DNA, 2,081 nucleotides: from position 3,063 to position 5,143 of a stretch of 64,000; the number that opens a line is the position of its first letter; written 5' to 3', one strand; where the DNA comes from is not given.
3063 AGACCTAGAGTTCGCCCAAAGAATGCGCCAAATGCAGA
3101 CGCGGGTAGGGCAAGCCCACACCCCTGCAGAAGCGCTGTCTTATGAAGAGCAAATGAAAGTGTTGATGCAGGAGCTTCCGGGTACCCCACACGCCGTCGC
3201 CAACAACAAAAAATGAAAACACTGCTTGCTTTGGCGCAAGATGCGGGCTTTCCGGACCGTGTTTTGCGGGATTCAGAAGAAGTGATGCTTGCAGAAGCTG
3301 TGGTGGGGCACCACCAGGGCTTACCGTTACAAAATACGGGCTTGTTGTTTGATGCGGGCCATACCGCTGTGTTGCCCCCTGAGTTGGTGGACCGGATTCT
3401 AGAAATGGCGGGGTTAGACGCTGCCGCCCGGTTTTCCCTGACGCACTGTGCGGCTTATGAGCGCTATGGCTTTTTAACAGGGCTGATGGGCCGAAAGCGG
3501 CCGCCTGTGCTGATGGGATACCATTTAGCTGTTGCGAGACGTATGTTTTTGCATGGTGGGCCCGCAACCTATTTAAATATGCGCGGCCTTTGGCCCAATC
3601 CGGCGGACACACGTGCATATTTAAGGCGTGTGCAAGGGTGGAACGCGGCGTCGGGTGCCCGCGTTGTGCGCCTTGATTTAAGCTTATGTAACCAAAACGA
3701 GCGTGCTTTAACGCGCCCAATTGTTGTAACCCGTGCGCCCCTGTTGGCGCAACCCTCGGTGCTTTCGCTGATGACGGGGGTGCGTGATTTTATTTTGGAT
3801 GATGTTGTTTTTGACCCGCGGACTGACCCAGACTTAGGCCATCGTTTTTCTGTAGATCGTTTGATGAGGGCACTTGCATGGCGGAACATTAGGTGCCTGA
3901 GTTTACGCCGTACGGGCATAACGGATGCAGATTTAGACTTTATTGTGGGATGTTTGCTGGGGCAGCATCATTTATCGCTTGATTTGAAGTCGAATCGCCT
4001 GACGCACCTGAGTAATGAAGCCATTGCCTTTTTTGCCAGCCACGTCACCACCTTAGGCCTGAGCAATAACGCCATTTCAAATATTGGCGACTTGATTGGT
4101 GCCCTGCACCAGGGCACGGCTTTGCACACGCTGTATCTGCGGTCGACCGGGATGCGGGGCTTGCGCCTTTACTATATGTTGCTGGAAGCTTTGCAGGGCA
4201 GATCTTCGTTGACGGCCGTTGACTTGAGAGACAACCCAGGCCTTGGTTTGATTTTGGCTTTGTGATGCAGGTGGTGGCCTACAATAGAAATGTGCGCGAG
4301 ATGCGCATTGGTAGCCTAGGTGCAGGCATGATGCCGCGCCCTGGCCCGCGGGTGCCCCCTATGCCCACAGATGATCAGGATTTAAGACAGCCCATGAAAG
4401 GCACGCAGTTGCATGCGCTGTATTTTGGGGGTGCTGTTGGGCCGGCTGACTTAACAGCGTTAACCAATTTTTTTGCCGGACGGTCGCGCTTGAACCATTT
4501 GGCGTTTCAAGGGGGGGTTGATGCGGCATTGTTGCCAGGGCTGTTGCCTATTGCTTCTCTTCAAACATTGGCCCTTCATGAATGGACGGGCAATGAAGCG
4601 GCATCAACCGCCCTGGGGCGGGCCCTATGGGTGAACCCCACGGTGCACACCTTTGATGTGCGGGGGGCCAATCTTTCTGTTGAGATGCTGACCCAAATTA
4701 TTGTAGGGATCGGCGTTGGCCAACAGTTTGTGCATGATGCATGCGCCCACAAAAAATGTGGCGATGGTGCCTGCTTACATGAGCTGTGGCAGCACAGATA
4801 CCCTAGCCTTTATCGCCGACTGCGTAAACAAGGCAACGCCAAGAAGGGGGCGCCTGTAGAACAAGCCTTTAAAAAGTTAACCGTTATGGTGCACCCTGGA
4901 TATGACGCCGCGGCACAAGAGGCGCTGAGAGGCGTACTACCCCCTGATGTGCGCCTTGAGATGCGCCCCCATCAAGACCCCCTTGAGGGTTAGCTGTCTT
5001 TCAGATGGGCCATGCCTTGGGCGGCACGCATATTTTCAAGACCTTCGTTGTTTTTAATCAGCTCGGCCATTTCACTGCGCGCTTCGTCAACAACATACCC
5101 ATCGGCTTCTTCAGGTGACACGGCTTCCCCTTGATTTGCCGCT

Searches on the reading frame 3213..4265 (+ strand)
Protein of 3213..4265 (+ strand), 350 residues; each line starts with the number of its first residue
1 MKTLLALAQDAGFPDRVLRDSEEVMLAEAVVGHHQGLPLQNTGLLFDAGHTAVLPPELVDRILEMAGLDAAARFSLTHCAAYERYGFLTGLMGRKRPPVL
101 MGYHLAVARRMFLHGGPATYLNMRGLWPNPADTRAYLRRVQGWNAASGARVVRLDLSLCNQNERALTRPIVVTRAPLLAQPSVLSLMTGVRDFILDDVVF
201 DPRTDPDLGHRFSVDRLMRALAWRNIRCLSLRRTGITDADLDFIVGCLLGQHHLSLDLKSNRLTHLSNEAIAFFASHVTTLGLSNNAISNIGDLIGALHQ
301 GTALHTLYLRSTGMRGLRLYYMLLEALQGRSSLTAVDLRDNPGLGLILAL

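Call 15: find_encoding_contigs(protein=window:3213-4265:+, flank=10000, max_places=6)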
Protein window:3213-4265:+ (350 aa): no gene with exactly this product is on record in the collection.

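Call 16: search_protein_families(library=pfam, proteins=[window:3213-4265:+], max_evalue=0.00001)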
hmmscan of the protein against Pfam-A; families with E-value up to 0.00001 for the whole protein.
window:3213-4265:+ (350 aa): 0 families

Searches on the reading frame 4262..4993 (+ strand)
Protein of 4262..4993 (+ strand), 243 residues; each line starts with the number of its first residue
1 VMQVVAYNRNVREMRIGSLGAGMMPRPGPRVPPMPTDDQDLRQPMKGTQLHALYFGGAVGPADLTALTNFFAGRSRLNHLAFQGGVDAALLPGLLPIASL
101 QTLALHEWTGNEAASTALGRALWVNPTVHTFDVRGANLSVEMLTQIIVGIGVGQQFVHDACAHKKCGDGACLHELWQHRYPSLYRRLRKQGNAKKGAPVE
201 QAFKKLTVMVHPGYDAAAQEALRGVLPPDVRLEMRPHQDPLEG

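Call 16: search_protein_families(library=pfam, proteins=[window:4262-4993:+], max_evalue=0.00001)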
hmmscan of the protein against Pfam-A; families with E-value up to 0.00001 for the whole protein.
window:4262-4993:+ (243 aa): 0 families

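Call 44: list_cluster_members(proteins=[window:4262-4990:+, window:13775-14554:+, window:19497-20312:+, window:23265-24011:+, window:28097-28696:+, window:29946-30659:-, window:30817-31548:-, window:11424-12185:-, window:32009-33205:-, window:34521-34901:-])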
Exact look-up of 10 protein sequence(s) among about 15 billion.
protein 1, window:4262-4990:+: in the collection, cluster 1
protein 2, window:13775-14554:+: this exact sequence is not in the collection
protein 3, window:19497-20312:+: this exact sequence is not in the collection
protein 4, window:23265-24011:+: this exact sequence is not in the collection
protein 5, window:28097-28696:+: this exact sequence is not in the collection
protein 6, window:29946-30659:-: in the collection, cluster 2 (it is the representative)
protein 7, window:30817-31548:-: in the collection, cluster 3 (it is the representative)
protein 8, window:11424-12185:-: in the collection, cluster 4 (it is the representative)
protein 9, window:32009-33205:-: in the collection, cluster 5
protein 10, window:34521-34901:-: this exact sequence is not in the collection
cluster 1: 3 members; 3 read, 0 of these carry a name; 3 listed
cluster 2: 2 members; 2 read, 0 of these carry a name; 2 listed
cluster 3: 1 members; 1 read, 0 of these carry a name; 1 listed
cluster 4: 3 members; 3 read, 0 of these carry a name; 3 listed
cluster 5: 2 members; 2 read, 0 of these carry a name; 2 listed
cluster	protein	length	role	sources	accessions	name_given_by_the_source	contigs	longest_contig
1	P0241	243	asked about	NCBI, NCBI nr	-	-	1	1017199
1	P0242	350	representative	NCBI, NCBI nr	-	-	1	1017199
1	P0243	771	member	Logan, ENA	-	-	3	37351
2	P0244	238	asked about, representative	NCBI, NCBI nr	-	-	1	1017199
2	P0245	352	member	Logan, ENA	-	-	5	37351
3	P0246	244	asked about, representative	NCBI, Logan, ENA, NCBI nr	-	-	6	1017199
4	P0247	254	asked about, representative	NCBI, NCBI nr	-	-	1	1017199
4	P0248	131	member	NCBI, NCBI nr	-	-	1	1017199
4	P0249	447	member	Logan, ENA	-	-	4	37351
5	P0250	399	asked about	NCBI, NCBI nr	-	-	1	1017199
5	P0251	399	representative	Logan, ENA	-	-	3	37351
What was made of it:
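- On Long-read consensus (homopolymer) error: Only the contig length (1,017,199 bp, NCBI) is known (call 44).
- Tried and rejected: List_cluster_members later showed which ORFs are exact and which are fragments (call 44).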

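Call 50: search_protein_families(library=pfam, proteins=[P0243, P0249, P0245], max_evalue=0.001)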
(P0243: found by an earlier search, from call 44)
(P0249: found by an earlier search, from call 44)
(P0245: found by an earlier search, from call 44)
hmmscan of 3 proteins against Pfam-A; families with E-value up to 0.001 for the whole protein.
P0243 (771 aa): 0 families

P0249 (447 aa): 0 families

P0245 (352 aa): 0 families
